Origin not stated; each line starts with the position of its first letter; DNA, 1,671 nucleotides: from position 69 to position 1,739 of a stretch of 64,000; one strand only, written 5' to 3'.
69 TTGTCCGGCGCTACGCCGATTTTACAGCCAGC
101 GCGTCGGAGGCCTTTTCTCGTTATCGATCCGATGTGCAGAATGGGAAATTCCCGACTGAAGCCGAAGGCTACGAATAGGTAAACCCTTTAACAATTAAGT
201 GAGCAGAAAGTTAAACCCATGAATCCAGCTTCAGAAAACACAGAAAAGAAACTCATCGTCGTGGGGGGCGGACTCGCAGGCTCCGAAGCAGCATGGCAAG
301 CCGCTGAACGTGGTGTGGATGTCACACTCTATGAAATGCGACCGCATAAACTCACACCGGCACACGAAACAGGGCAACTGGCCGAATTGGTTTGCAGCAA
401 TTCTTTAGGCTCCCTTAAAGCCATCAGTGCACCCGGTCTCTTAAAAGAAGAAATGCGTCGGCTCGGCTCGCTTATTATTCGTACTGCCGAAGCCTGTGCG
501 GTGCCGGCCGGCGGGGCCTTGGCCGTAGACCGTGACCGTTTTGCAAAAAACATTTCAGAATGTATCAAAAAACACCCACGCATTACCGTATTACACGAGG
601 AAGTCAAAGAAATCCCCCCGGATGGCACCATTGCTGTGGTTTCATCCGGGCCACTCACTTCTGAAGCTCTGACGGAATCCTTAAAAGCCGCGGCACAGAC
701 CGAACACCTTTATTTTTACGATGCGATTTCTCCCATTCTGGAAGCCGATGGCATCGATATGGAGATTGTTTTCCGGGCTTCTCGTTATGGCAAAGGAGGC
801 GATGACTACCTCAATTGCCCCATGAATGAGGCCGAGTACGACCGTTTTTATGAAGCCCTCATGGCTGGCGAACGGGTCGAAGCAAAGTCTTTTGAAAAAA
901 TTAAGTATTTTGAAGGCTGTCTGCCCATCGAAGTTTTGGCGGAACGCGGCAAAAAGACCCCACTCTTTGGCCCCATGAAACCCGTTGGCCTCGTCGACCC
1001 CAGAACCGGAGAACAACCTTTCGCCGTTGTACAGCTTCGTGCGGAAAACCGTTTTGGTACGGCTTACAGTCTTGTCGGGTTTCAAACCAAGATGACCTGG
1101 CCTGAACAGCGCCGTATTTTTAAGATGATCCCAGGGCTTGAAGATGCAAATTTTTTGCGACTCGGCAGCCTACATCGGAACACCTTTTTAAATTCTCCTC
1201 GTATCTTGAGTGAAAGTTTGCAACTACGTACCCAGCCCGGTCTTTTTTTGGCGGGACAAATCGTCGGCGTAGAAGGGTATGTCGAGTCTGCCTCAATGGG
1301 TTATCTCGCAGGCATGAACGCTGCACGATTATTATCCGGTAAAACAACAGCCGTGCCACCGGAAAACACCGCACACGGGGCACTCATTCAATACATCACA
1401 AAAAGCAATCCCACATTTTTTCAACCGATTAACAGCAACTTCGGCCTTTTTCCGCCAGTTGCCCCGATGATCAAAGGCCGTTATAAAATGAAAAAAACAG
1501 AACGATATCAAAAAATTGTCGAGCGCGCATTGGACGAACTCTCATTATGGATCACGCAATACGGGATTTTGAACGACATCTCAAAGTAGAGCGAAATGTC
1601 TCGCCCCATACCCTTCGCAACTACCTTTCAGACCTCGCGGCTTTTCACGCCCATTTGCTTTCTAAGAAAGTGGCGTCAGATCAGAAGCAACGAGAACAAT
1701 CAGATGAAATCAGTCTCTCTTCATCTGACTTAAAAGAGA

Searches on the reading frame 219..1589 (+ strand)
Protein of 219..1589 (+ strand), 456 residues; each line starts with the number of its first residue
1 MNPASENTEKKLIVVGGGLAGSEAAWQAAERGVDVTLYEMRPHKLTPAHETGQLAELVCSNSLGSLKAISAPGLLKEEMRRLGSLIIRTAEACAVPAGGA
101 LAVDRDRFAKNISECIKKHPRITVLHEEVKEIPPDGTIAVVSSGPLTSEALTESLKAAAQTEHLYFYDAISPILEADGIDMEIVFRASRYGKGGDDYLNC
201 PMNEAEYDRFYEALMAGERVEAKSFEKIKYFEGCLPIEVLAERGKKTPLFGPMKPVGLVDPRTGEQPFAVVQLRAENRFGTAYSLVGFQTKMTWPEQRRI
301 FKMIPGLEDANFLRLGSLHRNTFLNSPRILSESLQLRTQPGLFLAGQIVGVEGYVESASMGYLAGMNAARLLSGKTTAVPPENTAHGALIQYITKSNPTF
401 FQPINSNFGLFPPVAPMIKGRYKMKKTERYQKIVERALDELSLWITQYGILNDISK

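Call 78: find_encoding_contigs(protein=window:219-1589:+, flank=10000, max_places=1)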
Protein window:219-1589:+ (456 aa): no gene with exactly this product is on record in the collection.
